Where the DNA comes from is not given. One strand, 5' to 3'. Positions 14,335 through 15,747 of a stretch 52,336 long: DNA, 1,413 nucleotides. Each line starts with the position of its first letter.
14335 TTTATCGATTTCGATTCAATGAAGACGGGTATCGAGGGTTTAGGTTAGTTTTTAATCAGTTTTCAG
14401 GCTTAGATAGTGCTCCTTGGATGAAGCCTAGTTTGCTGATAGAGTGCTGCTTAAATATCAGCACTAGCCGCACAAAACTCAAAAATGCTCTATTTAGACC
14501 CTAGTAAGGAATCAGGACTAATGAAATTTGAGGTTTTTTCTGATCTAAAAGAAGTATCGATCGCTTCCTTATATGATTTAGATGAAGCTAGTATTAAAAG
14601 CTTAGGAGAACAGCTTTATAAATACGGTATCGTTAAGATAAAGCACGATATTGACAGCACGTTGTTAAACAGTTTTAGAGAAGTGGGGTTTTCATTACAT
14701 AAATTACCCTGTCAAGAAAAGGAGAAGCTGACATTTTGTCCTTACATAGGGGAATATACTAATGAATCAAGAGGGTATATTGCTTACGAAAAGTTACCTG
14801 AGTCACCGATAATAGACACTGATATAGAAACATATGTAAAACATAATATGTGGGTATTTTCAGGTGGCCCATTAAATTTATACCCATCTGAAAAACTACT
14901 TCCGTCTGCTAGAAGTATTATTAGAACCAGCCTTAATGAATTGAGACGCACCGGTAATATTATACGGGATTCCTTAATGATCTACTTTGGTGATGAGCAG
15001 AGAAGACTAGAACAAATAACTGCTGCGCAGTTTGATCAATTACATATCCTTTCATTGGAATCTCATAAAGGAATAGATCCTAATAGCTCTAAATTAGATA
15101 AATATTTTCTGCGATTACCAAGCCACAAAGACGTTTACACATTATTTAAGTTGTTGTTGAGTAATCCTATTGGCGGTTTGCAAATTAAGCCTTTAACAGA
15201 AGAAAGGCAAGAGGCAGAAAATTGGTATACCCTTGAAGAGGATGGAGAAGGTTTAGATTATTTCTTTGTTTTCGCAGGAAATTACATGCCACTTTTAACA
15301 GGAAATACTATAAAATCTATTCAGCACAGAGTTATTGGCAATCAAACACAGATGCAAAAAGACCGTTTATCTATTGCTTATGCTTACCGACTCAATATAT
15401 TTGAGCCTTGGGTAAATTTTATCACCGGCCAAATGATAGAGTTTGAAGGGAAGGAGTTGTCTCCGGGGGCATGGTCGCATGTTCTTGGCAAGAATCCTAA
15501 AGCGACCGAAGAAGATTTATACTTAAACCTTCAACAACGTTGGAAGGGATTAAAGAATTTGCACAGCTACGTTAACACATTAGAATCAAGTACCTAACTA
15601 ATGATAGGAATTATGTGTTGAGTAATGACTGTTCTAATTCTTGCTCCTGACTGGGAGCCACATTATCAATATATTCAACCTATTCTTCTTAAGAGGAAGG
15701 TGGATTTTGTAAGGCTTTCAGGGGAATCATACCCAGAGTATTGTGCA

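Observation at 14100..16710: AT-rich island encoding peptide + 2OG/Fe(II) oxygenase + MvdC/D-type ATP-grasp: candidate oxygenase-tailored graspetide (RiPP) cluster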

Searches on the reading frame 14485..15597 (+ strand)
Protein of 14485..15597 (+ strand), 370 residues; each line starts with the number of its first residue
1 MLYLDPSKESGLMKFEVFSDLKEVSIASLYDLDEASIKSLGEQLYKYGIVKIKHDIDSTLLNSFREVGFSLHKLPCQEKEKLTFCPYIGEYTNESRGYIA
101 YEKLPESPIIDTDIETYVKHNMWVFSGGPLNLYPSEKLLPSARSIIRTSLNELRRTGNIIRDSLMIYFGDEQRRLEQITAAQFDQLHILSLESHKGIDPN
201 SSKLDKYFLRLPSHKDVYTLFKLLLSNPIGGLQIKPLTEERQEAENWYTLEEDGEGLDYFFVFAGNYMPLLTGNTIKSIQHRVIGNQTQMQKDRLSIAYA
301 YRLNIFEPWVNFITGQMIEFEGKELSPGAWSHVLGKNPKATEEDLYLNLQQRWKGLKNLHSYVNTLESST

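Call 3: search_protein_families(library=pfam, proteins=[window:14485-15597:+], max_evalue=1)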
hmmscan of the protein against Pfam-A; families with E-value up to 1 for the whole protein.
window:14485-15597:+ (370 aa): 2 families
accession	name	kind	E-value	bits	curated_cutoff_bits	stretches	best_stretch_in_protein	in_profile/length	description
PF03171.26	2OG-FeII_Oxy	-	5.5e-07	30.3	23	1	208-301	19-99/101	2OG-Fe(II) oxygenase superfamily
PF14226.12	DIOX_N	-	0.011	16.8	27.3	1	32-103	13-78/117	non-haem dioxygenase in morphine synthesis N-terminal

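Call 4: search_protein_families(library=ncbifam, proteins=[window:14485-15597:+], max_evalue=1)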
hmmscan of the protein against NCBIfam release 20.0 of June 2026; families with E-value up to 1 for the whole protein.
window:14485-15597:+ (370 aa): 0 families

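Call 7: find_homologous_proteins(query=window:14485-15597:+)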
Query window:14485-15597:+ (370 aa): 1 proteins with E <= 0.001 among 2305 candidates.
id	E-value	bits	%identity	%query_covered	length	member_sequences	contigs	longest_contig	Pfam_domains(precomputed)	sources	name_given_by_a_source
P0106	8.7e-240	813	100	97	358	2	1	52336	PF03171.27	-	-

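Call 28: search_solved_structures(query=window:14485-15597:+, max_evalue=10, show_alignments=3)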
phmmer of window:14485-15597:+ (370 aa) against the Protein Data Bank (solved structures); distinct sequences matched with E-value up to 10: 3.
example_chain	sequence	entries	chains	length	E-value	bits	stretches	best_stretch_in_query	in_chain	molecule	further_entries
6lsv_A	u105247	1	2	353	0.03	16.7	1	214-302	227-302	Probable 2-oxoglutarate-dependent dioxygenase At5g05600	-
6ku3_A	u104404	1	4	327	0.032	16.6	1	220-296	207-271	Gibberellin 2-beta-dioxygenase 3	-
4xae_A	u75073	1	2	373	0.034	16.6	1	211-287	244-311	Feruloyl CoA ortho-hydroxylase 1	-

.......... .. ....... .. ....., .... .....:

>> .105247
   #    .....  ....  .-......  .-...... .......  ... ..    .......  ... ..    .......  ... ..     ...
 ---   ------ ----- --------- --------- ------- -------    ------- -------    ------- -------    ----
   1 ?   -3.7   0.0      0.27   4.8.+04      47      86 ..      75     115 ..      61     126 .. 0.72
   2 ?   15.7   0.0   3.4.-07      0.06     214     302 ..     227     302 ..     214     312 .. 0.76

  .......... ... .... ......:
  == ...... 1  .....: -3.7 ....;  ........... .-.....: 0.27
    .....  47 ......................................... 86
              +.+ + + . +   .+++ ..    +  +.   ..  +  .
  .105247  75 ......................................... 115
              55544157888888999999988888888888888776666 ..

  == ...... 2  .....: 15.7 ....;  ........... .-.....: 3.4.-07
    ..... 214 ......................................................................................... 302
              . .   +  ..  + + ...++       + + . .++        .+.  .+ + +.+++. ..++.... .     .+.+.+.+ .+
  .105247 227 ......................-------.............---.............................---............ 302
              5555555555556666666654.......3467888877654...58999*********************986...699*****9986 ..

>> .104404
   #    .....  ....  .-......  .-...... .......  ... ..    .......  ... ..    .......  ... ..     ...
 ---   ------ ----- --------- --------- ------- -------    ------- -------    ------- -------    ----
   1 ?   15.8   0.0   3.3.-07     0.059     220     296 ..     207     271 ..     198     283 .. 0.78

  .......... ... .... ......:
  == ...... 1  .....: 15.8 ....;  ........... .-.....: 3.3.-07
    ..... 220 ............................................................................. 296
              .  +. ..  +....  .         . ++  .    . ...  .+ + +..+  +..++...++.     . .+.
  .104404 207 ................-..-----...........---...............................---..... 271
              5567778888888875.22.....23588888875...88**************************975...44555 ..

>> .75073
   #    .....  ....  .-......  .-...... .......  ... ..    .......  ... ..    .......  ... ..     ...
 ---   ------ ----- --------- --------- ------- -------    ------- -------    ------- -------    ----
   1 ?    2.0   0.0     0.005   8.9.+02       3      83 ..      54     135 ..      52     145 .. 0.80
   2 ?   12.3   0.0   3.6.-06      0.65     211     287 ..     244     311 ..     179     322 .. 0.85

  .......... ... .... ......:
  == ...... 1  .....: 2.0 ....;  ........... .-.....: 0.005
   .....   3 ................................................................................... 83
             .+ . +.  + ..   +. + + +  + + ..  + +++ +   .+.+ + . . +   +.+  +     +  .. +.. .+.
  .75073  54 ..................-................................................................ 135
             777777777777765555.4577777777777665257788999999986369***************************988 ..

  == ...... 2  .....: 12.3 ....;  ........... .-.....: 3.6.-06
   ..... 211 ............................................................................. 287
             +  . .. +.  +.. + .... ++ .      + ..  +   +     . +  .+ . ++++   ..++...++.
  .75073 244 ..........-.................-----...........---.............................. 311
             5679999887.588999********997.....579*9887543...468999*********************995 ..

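Call 30: search_protein_representatives(protein=window:14485-15597:+)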
Query: 370 residues. Proteins with E-value up to 0.001 (for the whole library): 8; up to 1e-10: 6; up to 1e-30: 3. The best 8 are listed.
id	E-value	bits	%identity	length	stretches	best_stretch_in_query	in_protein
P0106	2.8e-240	813.0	100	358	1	13-370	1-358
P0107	3.8e-37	144.8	30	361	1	23-358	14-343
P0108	4.7e-35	137.9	31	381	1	28-369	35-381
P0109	9.1e-17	77.7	24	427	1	29-365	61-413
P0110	1.1e-15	74.1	27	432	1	26-363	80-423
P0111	4.4e-13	65.6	32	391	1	184-345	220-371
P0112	2.6e-07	46.6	34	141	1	231-364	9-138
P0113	1.3e-05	41.0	26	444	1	37-320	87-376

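Call 32: find_homologous_proteins(query=A2)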
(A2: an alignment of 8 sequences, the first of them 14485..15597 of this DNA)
Query A2 (8 sequences) (370 aa, profile of the alignment): 6 proteins with E <= 0.001 among 8000 candidates.
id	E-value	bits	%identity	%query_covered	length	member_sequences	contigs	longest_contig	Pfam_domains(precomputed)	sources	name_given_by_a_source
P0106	1.9e-130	453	100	97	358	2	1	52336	PF03171.27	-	-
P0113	4.7e-120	419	24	77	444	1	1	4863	PF14226.13,PF03171.27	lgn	-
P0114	2.6e-19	87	30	7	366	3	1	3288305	PF14226.13,PF03171.27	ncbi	ncbi:flavonol synthase/flavanone 3-hydroxylase [Amanita muscaria]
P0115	1.8e-17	81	34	27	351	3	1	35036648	PF14226.13,PF03171.27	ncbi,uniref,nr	ncbi:S-norcoclaurine synthase 1 [Acorus calamus]|uniref:S-norcoclaurine synthase 1 n=1 Tax=Acorus ca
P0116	5.1e-14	70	33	27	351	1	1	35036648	PF14226.13,PF03171.27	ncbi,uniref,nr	ncbi:S-norcoclaurine synthase 1 [Acorus calamus]|uniref:S-norcoclaurine synthase 1 n=1 Tax=Acorus ca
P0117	1.7e-9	55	29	26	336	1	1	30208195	PF14226.13,PF03171.27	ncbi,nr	ncbi:hypothetical protein BT93_D1618 [Corymbia citriodora subsp. variegata]|nr:hypothetical protein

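Call 34: find_encoding_contigs(protein=P0107, flank=8000)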
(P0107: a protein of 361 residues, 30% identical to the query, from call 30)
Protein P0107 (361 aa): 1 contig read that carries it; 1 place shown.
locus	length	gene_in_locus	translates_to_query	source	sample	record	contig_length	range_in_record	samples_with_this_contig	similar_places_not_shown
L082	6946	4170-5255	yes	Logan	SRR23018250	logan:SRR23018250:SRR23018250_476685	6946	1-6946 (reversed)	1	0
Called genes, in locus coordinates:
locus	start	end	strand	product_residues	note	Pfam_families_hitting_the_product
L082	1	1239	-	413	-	?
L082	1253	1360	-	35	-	-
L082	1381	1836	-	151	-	PF01527:HTH_Tnp_1 (weak)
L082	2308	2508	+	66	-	-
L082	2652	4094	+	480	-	PF13483:Lactamase_B_3 (faint), PF12706:Lactamase_B_2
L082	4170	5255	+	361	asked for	PF03171:2OG-FeII_Oxy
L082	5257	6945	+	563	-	?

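Call 35: find_encoding_contigs(protein=P0108, flank=8000)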
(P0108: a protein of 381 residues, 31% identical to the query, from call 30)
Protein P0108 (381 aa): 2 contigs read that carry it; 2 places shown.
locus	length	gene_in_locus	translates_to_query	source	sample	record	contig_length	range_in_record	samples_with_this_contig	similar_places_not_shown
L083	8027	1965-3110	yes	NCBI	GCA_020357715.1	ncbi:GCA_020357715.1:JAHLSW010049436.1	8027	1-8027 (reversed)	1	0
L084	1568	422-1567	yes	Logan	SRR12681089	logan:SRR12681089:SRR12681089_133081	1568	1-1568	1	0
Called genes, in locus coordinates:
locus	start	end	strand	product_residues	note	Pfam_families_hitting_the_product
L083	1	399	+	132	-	?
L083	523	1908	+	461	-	-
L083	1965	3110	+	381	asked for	PF03171:2OG-FeII_Oxy (weak)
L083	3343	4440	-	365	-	PF08443:RimK (weak)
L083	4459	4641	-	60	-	-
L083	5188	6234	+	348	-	PF02746:MR_MLE_N, PF13378:MR_MLE_C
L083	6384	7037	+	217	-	PF01726:LexA_DNA_bind, PF00717:Peptidase_S24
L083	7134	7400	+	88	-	-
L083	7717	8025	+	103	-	?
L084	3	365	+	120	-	?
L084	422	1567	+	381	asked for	PF03171:2OG-FeII_Oxy (weak)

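Call 36: find_encoding_contigs(protein=P0113, flank=8000)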
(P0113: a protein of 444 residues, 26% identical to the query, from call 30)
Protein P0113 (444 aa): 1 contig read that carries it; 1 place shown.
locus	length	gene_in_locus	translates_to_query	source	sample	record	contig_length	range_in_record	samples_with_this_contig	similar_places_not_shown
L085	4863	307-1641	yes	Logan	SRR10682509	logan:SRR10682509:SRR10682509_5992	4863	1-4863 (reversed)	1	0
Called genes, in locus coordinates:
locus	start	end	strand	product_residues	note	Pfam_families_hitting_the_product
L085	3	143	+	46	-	?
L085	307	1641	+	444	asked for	PF14226:DIOX_N, PF03171:2OG-FeII_Oxy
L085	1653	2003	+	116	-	-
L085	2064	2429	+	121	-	-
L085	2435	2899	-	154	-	-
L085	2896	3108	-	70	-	-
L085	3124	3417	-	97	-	-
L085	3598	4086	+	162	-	-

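Call 42: find_encoding_contigs(protein=P0109, flank=8000)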
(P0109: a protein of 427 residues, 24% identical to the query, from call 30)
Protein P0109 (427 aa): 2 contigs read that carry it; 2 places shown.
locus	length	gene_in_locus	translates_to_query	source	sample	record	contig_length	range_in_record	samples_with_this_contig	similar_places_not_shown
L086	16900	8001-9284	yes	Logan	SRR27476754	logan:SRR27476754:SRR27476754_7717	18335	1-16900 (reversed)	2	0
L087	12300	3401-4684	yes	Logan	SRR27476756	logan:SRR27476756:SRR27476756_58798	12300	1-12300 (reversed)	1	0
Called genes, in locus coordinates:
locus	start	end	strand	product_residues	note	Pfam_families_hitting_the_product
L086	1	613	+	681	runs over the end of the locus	?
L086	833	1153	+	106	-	-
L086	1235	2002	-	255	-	-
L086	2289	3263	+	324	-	PF01177:Asp_Glu_race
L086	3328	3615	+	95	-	-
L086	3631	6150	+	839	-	PF25816:RamC_N, PF00069:Pkinase, PF07714:PK_Tyr_Ser-Thr (weak)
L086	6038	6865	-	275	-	-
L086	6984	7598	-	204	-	-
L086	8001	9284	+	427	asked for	PF03171:2OG-FeII_Oxy (weak)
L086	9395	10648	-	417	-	PF13657:Couple_hipA, PF07804:HipA_C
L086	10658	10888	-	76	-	PF01381:HTH_3 (weak)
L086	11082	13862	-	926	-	PF02518:HATPase_c, PF00204:DNA_gyraseB, PF01751:Toprim, PF00986:DNA_gyraseB_C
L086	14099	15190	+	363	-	PF00092:VWA (weak), PF13768:VWA_3, PF13519:VWA_2 (weak)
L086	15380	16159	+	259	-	-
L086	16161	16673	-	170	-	PF05838:Glyco_hydro_108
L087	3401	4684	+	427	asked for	PF03171:2OG-FeII_Oxy (weak)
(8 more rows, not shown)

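Call 43: find_encoding_contigs(protein=P0110, flank=8000)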
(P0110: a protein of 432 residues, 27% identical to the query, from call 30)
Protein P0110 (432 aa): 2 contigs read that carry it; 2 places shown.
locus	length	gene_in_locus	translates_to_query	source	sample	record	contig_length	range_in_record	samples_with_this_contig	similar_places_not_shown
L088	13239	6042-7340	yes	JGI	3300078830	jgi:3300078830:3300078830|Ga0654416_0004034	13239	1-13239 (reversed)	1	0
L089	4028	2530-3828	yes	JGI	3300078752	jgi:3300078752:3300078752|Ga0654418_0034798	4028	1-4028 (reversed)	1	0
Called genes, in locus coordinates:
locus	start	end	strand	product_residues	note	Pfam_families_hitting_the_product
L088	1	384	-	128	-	?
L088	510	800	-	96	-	PF03795:YCII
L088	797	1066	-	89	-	-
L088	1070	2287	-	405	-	PF08529:NusA_N, PF13184:KH_NusA_1st, PF26594:KH_NusA_2nd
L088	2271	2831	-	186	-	PF02576:RimP_N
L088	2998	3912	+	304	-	-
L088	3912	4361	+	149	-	PF12680:SnoaL_2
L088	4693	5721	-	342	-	PF00294:PfkB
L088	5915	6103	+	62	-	-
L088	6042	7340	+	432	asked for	PF03171:2OG-FeII_Oxy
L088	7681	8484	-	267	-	PF01113:DapB_N, PF05173:DapB_C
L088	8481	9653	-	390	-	PF00266:Aminotran_5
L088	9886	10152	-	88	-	PF16798:DUF5069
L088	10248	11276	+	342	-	-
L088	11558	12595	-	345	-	PF03372:Exo_endo_phos, PF23226:Exo_endo_phos_PGAP2IP (faint)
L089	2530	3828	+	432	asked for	PF03171:2OG-FeII_Oxy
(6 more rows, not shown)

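Call 44: find_encoding_contigs(protein=P0111, flank=8000)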
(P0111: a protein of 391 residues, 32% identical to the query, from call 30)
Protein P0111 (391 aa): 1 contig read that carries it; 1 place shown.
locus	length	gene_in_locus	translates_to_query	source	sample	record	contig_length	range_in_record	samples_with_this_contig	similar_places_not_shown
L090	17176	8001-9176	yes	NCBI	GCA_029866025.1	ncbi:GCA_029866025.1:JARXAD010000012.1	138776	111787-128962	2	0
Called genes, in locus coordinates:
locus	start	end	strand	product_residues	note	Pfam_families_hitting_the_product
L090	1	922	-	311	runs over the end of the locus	-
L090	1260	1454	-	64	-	PF01402:RHH_1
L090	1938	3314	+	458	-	PF00919:UPF0004, PF04055:Radical_SAM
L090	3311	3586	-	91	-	-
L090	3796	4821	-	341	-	-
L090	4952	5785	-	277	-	PF00196:GerE, PF08281:Sigma70_r4_2 (weak)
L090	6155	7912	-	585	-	PF19864:Radical_SAM_N2, PF04055:Radical_SAM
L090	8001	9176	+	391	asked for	PF03171:2OG-FeII_Oxy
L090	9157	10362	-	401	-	PF00990:GGDEF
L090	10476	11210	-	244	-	PF25063:ARM_TT21_C (weak), PF00515:TPR_1 (weak), PF07719:TPR_2 (weak), PF12895:ANAPC3, PF14559:TPR_19 (weak), PF00515:TPR_1, PF07719:TPR_2, PF13181:TPR_8, +12 more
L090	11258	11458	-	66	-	-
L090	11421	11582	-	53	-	-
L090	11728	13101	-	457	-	PF00375:SDF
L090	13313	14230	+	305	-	PF00351:Biopterin_H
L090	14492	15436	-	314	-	PF01795:Methyltransf_5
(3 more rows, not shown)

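Call 45: find_encoding_contigs(protein=P0112, flank=8000)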
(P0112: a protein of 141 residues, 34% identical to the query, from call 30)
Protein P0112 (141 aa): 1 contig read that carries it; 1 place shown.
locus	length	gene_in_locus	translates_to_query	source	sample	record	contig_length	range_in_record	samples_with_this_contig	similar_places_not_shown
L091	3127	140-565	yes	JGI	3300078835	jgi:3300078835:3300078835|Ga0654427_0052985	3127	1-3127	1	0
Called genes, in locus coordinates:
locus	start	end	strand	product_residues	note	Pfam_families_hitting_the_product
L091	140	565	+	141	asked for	-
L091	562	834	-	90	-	-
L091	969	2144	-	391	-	PF05496:RuvB_N, PF00004:AAA, PF07728:AAA_5, PF17864:AAA_lid_4, PF05491:WHD_RuvB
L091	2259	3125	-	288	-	?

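Call 46: search_protein_families(library=pfam, proteins=[L083:523-1908:+, L083:3343-4440:-, L083:4459-4641:-, L082:5257-6945:+, L082:2652-4094:+, L082:2308-2508:+, L083:1-399:+], max_evalue=0.1)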
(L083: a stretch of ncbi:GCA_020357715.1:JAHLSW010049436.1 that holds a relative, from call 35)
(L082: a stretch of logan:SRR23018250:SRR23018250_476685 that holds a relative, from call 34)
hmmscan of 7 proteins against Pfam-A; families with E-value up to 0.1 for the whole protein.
L083:523-1908:+ (461 aa): 0 families

L083:3343-4440:- (365 aa): 4 families
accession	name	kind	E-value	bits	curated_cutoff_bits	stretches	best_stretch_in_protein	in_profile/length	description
PF08443.16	RimK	-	1.9e-06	28.1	21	1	239-354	76-186/188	RimK-like ATP-grasp domain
PF21068.3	ATPgraspMvdD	-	3.2e-05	24.5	27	1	13-118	13-119/121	MvdD pre-ATP grasp domain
PF02786.22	CPSase_L_D2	-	0.00045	20.2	19.8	1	295-353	139-200/211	Carbamoyl-phosphate synthase L chain, ATP binding domain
PF14397.11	ATPgrasp_ST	-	0.0038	16.9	31.4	0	296-346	217-267/278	Sugar-transfer associated ATP-grasp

L083:4459-4641:- (60 aa): 0 families

L082:5257-6945:+ (563 aa): 10 families
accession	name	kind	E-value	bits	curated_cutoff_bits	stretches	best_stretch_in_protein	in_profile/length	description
PF00664.28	ABC_membrane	-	2e-32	113.4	28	1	51-318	4-273/274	ABC transporter transmembrane region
PF00005.33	ABC_tran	-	3.5e-32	112.3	25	1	382-530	2-137/137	ABC transporter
PF13304.12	AAA_21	-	0.00029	21.4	27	1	393-448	1-63/304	AAA domain, putative AbiEii toxin, Type IV TA system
PF03193.22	RsgA_GTPase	-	0.00094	19.5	30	1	391-412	106-127/174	RsgA GTPase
PF13401.12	AAA_22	-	0.0013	19.4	27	1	392-445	6-33/130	AAA domain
PF13555.12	AAA_29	-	0.0013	18.9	27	1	391-414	22-46/61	P-loop containing region of AAA domain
PF02463.25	SMC_N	-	0.0054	16.6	40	0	392-409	25-42/220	RecF/RecN/SMC N terminal domain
PF13191.12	AAA_16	-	0.011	16.6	32.6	1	392-529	25-142/167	AAA ATPase domain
PF13476.12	AAA_23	-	0.019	16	27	1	393-412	21-40/201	AAA domain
PF13604.12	AAA_30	-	0.044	14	27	0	391-422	18-49/191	AAA domain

L082:2652-4094:+ (480 aa): 3 families
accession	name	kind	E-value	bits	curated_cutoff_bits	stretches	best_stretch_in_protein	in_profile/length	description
PF12706.13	Lactamase_B_2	-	9.9e-10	38.8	27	1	184-304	3-128/200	Beta-lactamase superfamily domain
PF13483.12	Lactamase_B_3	-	2.4e-05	24.8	24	1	171-285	6-77/160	Beta-lactamase superfamily domain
PF00753.33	Lactamase_B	-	6.2e-05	23.4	22.7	1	172-224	6-57/196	Metallo-beta-lactamase superfamily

L082:2308-2508:+ (66 aa): 0 families

L083:1-399:+ (132 aa): 0 families
